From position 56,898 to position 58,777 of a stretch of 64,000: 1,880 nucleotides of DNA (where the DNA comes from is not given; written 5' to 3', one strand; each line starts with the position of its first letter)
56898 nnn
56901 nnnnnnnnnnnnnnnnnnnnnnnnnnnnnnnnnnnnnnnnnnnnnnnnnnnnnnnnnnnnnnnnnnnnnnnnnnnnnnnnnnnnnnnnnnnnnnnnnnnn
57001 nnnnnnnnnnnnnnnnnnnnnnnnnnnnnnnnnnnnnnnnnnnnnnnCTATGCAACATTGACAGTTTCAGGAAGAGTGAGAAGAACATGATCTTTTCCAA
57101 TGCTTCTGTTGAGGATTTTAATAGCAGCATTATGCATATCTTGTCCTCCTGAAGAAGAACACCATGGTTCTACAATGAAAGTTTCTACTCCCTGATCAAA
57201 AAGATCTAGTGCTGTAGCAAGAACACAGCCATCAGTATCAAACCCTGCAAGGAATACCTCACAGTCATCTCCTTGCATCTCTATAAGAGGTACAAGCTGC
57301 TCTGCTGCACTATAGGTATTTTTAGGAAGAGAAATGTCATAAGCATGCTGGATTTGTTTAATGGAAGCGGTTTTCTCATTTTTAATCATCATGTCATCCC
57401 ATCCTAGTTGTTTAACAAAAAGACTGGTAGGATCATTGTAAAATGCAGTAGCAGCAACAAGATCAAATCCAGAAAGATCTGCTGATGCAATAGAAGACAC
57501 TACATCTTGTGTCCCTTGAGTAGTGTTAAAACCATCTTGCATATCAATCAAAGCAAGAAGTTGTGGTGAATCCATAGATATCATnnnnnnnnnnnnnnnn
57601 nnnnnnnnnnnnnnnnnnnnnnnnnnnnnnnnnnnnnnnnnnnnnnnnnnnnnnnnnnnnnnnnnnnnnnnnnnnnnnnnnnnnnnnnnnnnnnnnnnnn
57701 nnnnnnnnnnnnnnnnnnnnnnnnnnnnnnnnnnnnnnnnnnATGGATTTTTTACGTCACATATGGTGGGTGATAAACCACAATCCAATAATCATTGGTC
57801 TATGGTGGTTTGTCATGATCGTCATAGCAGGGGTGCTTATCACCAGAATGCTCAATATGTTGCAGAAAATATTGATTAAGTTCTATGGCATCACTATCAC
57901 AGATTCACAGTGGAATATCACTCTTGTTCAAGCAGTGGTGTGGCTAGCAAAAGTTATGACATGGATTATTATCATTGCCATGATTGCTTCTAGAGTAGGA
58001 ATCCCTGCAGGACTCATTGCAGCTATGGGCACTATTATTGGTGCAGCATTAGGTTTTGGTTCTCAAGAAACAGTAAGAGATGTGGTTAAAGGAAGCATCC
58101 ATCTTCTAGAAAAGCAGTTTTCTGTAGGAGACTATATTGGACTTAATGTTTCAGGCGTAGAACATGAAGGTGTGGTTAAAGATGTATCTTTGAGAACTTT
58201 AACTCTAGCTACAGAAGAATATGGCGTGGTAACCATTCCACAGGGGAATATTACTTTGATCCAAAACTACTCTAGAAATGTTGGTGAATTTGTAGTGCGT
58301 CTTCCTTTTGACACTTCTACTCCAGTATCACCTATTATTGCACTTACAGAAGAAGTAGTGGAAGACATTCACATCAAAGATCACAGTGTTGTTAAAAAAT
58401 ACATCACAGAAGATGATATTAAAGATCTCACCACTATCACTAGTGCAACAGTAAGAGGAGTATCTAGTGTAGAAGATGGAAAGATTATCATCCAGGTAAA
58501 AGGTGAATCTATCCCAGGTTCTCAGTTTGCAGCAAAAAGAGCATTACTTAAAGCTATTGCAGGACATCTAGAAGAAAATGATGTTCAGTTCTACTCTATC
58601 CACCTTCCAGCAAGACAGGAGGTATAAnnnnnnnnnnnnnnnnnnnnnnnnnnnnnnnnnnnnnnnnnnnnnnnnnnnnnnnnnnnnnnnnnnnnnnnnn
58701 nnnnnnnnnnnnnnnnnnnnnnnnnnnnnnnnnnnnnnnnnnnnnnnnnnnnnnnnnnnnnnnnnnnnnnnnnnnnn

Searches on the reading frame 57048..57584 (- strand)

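Call 19: search_protein_families(library=pfam, proteins=[window:57048-57584:-], max_evalue=0.001)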
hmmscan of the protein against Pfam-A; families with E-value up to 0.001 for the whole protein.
window:57048-57584:- (178 aa): 1 family
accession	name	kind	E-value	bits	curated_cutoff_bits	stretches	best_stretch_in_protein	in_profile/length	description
PF00857.26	Isochorismatase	-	1.5e-12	48.4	27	1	10-159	3-164/175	Isochorismatase domain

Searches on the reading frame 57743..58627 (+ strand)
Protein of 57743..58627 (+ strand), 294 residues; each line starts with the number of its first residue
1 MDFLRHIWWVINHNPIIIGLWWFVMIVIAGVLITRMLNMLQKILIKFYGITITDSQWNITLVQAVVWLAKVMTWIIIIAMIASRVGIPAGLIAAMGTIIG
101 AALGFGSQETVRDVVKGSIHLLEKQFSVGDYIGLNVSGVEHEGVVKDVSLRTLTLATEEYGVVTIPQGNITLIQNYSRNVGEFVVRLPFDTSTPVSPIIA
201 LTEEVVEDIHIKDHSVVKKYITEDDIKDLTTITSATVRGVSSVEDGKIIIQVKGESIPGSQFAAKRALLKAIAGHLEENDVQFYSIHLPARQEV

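Call 19: search_protein_families(library=pfam, proteins=[window:57743-58627:+], max_evalue=0.001)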
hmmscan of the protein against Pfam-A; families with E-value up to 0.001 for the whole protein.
window:57743-58627:+ (294 aa): 1 family
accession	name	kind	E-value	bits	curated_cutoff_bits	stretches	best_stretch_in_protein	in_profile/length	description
PF00924.24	MS_channel_2nd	-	7.8e-13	48.8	20.2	1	110-178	2-68/68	Mechanosensitive ion channel, beta-domain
